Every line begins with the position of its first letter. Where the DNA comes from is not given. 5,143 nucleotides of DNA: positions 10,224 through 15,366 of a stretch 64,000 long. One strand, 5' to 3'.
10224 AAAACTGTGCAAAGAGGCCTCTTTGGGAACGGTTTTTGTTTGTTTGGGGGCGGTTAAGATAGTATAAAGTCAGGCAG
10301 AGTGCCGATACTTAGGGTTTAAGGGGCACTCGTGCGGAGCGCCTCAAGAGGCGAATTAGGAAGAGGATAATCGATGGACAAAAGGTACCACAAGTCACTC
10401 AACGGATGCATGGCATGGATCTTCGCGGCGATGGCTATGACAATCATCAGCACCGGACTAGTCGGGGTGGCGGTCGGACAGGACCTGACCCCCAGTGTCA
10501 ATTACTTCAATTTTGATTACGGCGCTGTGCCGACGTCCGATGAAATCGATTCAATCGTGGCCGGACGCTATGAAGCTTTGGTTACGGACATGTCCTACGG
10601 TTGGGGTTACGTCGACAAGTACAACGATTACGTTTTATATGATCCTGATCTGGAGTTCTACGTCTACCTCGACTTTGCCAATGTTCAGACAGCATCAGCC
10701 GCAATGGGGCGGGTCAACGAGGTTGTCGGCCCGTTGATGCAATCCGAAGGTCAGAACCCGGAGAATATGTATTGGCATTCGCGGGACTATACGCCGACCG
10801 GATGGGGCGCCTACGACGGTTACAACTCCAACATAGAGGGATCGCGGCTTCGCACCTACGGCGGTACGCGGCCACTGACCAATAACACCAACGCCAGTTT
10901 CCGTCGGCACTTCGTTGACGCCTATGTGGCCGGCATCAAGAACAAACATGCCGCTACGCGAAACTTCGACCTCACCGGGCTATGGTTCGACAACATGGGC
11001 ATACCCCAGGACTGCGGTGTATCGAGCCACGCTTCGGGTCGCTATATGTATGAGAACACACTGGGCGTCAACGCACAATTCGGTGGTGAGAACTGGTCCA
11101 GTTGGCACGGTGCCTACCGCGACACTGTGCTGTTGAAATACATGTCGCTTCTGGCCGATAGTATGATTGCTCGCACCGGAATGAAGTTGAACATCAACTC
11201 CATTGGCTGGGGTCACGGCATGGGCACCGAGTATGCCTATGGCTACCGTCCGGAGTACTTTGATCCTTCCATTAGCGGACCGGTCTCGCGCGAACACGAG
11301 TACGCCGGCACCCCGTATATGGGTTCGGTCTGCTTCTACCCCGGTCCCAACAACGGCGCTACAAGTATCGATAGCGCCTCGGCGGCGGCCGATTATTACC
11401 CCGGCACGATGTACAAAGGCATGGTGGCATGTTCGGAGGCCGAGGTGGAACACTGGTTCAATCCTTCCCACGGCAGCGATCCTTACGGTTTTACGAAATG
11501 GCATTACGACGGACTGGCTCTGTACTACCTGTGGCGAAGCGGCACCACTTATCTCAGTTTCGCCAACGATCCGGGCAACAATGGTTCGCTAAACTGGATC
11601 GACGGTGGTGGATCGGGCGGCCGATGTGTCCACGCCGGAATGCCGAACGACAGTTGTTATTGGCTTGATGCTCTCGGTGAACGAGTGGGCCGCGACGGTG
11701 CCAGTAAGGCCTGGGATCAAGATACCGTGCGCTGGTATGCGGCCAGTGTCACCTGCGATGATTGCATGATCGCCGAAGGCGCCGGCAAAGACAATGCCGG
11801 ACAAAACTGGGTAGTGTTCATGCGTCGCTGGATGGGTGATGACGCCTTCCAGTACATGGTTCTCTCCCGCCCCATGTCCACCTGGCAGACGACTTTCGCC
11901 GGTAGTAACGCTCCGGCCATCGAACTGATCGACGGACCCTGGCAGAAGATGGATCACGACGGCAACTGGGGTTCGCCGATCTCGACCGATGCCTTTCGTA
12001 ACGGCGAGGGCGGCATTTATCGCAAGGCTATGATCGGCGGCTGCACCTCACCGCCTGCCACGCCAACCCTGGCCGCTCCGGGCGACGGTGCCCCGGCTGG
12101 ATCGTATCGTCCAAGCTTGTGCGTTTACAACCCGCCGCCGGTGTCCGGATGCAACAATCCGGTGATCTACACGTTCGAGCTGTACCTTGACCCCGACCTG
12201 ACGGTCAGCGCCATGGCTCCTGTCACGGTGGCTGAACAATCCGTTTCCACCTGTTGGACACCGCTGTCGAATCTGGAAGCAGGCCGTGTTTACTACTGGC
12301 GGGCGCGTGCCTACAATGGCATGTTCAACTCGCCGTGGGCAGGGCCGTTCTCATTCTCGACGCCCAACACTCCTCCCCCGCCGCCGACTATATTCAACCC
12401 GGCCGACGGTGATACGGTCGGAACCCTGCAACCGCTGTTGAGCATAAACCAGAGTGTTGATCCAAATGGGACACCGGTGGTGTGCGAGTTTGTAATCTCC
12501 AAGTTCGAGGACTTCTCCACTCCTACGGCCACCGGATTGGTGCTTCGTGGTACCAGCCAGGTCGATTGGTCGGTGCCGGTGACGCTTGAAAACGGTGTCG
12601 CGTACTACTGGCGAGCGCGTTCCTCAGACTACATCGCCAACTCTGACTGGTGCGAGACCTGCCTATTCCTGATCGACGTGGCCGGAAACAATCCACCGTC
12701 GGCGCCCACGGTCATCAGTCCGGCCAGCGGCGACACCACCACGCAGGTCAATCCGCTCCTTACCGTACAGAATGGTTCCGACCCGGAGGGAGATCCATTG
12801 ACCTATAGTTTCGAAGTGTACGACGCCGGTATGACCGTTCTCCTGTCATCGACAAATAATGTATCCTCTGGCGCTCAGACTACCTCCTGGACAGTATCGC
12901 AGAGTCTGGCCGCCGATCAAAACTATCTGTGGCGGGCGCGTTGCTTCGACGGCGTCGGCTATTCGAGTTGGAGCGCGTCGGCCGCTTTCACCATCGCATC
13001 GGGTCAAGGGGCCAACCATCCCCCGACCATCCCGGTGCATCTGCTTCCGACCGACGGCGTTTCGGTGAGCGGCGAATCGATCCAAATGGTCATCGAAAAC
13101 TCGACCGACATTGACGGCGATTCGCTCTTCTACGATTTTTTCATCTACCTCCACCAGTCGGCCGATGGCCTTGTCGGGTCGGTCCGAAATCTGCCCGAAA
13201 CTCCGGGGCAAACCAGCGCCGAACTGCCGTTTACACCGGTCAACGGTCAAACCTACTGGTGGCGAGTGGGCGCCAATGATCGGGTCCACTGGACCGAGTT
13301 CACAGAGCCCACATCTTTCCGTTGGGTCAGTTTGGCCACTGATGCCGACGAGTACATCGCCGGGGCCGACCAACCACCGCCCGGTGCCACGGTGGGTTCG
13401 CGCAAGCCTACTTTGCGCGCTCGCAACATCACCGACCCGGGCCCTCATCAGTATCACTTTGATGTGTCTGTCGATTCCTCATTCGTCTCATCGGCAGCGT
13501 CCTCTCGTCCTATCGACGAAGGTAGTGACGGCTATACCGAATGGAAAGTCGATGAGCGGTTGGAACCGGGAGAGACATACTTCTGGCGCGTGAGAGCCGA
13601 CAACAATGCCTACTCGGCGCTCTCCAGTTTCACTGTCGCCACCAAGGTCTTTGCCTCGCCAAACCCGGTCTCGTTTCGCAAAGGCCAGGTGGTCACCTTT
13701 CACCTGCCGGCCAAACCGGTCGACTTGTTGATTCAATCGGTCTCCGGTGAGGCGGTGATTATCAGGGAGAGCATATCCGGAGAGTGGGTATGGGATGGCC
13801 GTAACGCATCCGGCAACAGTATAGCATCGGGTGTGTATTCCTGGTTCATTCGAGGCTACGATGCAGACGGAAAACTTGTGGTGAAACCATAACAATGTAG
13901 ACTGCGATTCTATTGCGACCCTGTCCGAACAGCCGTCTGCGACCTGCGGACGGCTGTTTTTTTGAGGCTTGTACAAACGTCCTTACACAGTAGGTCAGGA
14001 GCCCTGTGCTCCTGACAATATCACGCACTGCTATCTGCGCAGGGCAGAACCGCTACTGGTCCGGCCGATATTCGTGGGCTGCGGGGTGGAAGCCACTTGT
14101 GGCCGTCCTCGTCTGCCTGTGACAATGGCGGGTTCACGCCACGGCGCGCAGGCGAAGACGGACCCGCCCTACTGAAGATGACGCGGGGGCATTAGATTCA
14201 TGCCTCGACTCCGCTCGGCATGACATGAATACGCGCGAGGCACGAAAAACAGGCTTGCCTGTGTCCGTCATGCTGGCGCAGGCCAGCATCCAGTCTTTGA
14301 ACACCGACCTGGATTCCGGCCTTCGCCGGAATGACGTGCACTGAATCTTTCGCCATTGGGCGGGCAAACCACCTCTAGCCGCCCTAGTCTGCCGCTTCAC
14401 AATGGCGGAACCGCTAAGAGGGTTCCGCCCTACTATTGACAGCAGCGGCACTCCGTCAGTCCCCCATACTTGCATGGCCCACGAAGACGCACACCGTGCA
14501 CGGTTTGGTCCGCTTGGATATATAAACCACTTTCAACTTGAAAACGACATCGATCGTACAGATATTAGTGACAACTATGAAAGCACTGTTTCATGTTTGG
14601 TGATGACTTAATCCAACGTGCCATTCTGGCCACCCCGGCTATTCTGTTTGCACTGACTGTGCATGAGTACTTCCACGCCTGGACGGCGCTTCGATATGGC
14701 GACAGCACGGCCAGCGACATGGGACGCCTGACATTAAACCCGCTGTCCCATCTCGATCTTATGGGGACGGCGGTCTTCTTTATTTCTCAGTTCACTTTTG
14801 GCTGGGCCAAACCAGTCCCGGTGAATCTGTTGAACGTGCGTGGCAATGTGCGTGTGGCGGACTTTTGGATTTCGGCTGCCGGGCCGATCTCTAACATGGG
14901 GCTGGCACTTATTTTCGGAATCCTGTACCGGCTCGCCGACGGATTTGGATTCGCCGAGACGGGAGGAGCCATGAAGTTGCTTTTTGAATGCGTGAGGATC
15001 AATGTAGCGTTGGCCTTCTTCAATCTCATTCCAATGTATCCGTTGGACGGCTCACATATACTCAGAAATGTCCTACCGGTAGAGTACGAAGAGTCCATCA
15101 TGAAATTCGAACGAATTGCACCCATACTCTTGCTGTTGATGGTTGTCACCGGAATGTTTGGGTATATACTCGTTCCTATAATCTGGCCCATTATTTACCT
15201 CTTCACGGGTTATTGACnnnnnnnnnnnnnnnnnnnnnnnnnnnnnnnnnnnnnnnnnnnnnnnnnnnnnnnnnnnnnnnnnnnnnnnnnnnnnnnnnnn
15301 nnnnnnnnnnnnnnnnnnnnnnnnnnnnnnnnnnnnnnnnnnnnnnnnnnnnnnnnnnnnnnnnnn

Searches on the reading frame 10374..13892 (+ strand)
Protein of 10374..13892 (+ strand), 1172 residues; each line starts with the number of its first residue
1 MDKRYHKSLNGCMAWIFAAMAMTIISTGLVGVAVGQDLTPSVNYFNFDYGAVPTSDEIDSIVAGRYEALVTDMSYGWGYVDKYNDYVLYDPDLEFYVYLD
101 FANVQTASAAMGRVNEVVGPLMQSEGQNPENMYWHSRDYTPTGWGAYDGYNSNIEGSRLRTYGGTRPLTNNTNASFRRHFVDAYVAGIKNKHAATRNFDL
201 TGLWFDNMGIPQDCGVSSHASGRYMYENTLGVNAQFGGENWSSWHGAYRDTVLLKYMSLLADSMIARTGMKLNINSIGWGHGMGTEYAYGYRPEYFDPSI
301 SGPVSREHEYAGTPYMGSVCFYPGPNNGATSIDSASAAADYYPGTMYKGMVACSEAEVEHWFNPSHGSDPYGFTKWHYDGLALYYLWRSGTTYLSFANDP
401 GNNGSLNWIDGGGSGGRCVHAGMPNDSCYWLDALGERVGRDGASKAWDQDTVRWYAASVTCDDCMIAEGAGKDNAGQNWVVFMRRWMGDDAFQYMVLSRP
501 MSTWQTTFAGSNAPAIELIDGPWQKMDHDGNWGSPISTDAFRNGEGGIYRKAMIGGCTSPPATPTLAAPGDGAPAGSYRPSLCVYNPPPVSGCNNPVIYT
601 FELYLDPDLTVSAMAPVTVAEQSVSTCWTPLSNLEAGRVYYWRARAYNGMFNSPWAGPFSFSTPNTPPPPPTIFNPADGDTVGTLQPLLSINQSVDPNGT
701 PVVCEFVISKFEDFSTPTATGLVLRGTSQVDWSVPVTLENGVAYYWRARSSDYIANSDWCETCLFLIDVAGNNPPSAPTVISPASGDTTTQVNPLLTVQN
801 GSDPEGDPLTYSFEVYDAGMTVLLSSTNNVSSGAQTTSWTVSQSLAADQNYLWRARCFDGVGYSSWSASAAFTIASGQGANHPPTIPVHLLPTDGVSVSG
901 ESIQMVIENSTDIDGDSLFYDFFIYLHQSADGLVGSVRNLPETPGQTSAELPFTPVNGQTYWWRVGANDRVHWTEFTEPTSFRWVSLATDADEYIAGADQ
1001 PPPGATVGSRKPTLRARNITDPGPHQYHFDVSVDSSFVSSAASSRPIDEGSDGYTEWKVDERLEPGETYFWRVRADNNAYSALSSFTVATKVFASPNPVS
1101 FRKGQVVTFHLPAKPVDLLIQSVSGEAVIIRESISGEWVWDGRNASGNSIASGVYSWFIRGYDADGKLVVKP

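Call 68: search_protein_families(library=pfam, proteins=[window:10374-13892:+])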
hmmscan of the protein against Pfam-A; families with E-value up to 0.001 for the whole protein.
window:10374-13892:+ (1172 aa): 6 families
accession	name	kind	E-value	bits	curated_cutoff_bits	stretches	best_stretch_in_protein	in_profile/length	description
PF25788.1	Ig_Rha78A_N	-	2.2e-10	41.1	27.4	0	811-874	38-101/105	Rha78A-like, N-terminal immunoglobulin domain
PF24489.1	Ig_J_second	-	5.5e-09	36.5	27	0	811-871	28-91/105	Tip attachment protein J second Ig-like domain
PF16655.11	PhoD_N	-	5e-07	30.6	30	0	1023-1081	26-83/90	PhoD-like phosphatase, N-terminal domain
PF17964.7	Big_10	-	8.9e-07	29.7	22.9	0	617-688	32-102/164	Bacterial Ig domain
PF16656.11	Pur_ac_phosph_N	-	2.3e-06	28.5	30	0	1025-1087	28-92/93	Purple acid Phosphatase, N-terminal domain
PF00041.27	fn3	-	3.7e-05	24.3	25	0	618-660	42-82/84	Fibronectin type III domain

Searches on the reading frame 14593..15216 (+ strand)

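Call 68: search_protein_families(library=pfam, proteins=[window:14593-15216:+])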
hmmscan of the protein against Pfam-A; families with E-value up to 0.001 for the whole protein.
window:14593-15216:+ (207 aa): 1 family
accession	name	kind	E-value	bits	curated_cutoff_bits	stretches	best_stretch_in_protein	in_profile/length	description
PF02163.28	Peptidase_M50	-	2.2e-13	50.5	27.2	2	125-172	158-206/221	Peptidase family M50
